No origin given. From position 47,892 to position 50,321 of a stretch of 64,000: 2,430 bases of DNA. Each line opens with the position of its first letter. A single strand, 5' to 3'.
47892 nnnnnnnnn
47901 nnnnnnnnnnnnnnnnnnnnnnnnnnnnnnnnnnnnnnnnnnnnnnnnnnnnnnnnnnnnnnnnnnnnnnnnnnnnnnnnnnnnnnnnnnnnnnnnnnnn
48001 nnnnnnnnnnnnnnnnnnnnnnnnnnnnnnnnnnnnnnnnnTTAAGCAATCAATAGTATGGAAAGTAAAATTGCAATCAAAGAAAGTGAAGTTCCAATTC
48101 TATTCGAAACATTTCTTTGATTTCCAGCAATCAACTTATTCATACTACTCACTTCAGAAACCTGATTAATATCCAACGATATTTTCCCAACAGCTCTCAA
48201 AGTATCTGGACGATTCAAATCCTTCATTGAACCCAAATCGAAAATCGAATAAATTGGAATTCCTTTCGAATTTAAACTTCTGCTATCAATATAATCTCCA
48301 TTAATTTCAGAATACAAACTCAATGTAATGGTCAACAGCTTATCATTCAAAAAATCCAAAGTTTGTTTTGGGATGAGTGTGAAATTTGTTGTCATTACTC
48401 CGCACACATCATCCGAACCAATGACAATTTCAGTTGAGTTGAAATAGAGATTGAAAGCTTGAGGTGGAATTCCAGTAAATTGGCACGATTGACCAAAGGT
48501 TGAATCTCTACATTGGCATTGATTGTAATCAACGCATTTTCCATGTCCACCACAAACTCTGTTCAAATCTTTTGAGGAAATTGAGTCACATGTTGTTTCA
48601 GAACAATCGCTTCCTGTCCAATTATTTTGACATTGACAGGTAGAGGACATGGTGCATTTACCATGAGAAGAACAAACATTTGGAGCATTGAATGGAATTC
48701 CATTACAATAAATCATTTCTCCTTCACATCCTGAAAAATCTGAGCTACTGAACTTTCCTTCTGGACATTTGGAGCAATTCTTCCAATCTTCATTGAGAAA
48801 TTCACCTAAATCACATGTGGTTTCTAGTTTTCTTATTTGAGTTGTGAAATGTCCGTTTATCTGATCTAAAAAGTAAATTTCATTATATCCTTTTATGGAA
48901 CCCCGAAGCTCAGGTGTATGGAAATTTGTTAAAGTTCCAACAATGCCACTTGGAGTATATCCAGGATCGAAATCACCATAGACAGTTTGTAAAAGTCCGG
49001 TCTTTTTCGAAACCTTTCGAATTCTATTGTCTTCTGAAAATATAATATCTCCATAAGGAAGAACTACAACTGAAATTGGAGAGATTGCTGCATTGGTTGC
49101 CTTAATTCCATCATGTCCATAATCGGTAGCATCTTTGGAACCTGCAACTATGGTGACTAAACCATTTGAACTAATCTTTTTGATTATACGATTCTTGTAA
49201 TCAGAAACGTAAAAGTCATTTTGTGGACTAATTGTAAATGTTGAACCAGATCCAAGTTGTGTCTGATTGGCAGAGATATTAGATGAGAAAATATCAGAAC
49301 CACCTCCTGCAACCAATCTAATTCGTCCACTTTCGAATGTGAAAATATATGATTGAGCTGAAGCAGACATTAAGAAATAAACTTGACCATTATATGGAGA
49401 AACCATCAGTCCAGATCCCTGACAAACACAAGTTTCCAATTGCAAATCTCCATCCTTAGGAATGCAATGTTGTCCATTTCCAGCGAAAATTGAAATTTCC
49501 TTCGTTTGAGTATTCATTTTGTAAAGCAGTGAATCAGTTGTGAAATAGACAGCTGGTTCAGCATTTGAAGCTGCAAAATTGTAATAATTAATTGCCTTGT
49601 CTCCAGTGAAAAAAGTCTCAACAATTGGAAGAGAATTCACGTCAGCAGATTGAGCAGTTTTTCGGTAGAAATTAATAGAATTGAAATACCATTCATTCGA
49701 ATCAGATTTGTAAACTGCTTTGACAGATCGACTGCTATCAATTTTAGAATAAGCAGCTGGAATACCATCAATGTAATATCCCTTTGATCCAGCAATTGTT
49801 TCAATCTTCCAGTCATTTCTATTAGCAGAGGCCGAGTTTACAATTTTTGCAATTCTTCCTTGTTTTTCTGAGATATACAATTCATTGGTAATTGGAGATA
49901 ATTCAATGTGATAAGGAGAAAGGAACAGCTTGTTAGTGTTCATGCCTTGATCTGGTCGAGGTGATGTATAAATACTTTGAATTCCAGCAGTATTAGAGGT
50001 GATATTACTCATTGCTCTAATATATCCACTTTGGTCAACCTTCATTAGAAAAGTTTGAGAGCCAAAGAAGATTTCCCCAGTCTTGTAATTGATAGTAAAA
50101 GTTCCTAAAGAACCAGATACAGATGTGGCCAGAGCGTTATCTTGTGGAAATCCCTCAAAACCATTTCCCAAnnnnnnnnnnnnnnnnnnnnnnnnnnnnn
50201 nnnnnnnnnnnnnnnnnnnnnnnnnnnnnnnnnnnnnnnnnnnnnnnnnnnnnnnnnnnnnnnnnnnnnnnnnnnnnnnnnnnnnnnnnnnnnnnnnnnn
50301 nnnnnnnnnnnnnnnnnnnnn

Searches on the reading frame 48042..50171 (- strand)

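Call 63: search_protein_families(library=pfam, proteins=[window:48042-50171:-], max_evalue=0.001)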
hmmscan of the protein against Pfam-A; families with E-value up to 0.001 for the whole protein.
window:48042-50171:- (709 aa): 4 families
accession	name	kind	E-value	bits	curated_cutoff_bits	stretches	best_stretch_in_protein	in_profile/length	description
PF25021.1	TEN_NHL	-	6.7e-08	32.3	27.1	0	202-334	209-357/357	Teneurin NHL domain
PF23106.1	EGF_Teneurin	-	8e-07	29.5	24.3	1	497-525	2-29/30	Teneurin-like EGF domain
PF07974.19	EGF_2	-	4.6e-06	27.3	22.1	0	498-523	6-32/32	EGF-like domain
PF23301.1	EGF_PEAR1L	-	0.00022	21.6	37.5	0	502-525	14-37/49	Platelet endothelial aggregation receptor 1-like, EGF domain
